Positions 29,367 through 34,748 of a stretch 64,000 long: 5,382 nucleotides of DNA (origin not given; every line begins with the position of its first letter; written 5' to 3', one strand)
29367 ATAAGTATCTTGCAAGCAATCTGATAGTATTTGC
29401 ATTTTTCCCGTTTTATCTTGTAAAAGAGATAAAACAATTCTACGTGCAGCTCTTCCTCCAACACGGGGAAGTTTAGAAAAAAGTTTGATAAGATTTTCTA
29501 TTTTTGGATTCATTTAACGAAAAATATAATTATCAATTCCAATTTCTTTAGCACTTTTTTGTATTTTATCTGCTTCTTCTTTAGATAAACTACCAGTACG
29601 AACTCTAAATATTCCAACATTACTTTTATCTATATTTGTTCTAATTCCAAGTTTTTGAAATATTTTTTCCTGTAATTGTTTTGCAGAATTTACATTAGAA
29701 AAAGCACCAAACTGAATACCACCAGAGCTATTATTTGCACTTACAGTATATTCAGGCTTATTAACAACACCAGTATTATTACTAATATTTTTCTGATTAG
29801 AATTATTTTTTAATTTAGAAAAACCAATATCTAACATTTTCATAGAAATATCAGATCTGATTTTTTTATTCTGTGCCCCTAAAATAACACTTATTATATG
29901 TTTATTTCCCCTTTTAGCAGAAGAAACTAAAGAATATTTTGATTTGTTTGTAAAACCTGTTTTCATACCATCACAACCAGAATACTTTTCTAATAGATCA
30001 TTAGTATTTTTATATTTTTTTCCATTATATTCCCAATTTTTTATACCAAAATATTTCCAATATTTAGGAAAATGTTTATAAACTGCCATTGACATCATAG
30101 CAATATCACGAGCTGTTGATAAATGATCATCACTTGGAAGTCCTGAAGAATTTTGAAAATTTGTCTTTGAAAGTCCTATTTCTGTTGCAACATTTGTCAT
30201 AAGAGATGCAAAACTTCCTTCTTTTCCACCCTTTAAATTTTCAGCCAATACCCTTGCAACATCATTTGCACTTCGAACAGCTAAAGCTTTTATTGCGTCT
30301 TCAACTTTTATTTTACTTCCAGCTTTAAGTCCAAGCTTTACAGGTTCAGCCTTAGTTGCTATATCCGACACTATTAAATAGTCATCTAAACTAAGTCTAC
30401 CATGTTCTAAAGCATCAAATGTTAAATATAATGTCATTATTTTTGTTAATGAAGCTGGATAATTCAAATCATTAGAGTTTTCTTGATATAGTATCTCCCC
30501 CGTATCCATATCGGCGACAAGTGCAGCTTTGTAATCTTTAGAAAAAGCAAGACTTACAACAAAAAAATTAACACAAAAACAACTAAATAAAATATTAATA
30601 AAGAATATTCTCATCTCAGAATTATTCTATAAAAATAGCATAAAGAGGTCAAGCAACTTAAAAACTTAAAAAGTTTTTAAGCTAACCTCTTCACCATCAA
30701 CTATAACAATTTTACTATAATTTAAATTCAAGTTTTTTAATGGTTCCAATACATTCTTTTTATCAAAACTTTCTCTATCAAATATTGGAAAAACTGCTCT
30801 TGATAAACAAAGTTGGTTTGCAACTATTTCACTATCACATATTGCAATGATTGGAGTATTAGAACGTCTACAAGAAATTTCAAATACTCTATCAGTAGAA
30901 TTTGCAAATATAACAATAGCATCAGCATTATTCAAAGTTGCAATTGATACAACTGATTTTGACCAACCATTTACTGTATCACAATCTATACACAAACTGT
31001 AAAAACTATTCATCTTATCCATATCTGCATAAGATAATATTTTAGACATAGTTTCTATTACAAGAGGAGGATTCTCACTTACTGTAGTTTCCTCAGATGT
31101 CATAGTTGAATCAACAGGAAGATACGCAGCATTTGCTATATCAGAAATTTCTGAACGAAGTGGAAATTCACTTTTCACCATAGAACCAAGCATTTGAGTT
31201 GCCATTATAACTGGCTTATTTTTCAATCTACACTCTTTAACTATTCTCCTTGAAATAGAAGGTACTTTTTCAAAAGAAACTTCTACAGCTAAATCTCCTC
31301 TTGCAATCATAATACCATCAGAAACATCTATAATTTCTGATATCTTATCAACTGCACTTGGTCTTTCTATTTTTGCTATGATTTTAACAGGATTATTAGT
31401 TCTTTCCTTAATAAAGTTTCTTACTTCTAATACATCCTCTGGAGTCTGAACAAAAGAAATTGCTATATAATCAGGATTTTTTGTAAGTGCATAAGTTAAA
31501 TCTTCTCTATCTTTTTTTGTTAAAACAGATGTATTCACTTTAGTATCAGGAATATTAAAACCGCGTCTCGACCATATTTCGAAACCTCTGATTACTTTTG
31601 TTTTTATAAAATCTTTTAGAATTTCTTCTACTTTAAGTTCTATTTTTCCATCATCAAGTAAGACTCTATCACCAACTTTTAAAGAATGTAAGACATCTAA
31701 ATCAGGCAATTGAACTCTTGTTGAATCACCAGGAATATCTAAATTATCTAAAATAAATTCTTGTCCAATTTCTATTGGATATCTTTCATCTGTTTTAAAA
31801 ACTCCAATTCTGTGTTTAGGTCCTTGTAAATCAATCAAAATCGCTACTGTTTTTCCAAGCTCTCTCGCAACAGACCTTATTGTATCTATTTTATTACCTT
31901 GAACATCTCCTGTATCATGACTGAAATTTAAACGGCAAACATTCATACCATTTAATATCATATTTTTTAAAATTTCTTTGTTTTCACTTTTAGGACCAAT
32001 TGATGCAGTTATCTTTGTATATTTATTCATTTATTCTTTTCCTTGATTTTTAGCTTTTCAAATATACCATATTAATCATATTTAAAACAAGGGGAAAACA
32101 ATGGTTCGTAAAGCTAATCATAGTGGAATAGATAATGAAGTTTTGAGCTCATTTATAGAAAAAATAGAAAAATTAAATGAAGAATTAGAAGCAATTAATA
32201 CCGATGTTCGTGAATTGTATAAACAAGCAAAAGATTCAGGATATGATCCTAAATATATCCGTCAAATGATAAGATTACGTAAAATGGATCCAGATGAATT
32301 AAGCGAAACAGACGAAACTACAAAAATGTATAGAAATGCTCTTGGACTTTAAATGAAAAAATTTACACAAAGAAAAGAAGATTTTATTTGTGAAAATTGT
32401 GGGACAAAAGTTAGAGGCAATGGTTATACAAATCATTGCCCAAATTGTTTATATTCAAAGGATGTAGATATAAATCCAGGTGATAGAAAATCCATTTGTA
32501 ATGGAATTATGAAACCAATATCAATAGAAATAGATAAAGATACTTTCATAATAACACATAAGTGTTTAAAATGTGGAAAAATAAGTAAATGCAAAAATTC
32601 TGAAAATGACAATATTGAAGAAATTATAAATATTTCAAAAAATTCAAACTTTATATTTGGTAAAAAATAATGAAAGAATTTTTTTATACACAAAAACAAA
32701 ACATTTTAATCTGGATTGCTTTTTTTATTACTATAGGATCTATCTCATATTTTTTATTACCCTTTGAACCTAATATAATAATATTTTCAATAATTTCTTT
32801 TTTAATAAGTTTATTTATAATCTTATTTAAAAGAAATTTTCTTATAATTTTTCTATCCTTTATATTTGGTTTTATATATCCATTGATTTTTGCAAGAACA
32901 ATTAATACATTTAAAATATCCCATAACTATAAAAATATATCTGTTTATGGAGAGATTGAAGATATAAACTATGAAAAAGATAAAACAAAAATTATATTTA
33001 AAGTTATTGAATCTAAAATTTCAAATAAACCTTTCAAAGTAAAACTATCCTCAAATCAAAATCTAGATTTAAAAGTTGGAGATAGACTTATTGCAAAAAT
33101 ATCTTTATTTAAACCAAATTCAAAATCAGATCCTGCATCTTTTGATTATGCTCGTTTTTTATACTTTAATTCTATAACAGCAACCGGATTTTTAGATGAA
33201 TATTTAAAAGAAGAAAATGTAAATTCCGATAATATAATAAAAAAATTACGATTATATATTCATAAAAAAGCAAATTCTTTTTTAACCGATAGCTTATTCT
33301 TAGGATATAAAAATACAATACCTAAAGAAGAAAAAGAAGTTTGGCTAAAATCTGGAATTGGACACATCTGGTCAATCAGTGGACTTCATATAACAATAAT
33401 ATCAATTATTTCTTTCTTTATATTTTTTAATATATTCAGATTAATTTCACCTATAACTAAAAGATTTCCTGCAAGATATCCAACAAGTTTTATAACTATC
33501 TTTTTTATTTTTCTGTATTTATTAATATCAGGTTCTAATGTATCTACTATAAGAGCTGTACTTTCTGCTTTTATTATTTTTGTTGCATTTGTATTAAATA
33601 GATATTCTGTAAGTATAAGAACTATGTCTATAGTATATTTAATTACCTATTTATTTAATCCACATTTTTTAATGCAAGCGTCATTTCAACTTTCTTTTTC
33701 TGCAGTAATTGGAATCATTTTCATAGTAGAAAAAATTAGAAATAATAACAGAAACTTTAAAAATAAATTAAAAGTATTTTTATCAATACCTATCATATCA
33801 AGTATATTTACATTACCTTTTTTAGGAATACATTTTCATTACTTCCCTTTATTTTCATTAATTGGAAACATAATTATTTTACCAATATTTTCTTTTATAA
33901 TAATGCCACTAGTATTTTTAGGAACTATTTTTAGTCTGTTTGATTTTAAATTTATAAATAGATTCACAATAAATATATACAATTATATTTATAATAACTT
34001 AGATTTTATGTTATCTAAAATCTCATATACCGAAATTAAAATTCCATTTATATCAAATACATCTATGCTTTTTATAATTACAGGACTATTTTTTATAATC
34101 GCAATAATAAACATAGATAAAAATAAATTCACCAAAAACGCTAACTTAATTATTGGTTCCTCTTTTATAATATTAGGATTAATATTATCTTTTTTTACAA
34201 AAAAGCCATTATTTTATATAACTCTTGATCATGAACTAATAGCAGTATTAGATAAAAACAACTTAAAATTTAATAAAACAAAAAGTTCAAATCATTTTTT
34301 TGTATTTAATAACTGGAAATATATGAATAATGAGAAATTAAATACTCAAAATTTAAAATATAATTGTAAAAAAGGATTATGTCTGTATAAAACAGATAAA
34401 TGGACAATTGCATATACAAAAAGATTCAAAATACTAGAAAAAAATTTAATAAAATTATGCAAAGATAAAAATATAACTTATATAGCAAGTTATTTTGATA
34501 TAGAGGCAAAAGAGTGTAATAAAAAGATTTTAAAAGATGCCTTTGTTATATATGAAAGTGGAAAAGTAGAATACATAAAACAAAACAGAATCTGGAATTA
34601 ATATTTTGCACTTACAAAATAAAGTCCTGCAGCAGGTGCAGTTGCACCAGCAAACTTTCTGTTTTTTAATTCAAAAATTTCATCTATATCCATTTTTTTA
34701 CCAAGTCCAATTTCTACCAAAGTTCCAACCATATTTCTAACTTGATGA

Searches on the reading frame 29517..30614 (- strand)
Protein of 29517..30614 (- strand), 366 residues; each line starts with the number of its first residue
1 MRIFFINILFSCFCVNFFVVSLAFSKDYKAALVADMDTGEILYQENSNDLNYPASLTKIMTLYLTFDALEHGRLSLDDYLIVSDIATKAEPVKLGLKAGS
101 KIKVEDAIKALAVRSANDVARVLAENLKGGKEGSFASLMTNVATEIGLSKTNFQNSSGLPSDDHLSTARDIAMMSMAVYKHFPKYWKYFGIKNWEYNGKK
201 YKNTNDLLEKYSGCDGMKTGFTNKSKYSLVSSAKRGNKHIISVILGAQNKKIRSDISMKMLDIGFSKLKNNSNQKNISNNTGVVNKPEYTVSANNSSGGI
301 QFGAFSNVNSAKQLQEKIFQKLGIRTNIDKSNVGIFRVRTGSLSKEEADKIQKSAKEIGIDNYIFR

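Call 8: search_protein_families(library=pfam, proteins=[window:29517-30614:-], max_evalue=1)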
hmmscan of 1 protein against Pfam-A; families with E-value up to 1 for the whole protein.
window:29517-30614:- (366 aa): 4 families
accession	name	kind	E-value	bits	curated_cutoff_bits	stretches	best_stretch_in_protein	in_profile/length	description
PF00768.25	Peptidase_S11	-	1.5e-56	192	27.6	1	29-248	13-238/239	D-alanyl-D-alanine carboxypeptidase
PF13354.11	Beta-lactamase2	-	4.7e-11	42.9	22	1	32-179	3-147/214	Beta-lactamase enzyme family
PF05036.18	SPOR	-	3.1e-07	31.1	21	1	299-364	6-74/76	SPOR domain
PF02113.21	Peptidase_S13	-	0.00053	19.3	22.8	1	28-69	18-59/444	D-Ala-D-Ala carboxypeptidase 3 (S13) family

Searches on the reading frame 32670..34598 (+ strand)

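Call 43: search_protein_families(library=pfam, proteins=[window:32670-34598:+], max_evalue=0.00001)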
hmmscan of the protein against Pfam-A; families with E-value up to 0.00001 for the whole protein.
window:32670-34598:+ (643 aa): 2 families
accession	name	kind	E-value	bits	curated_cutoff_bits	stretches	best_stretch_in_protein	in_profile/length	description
PF03772.21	Competence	-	6.4e-50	170.4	23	1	209-479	1-266/270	Competence protein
PF13567.11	DUF4131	-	9.6e-15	55.1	31.6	1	34-176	7-160/165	Domain of unknown function (DUF4131)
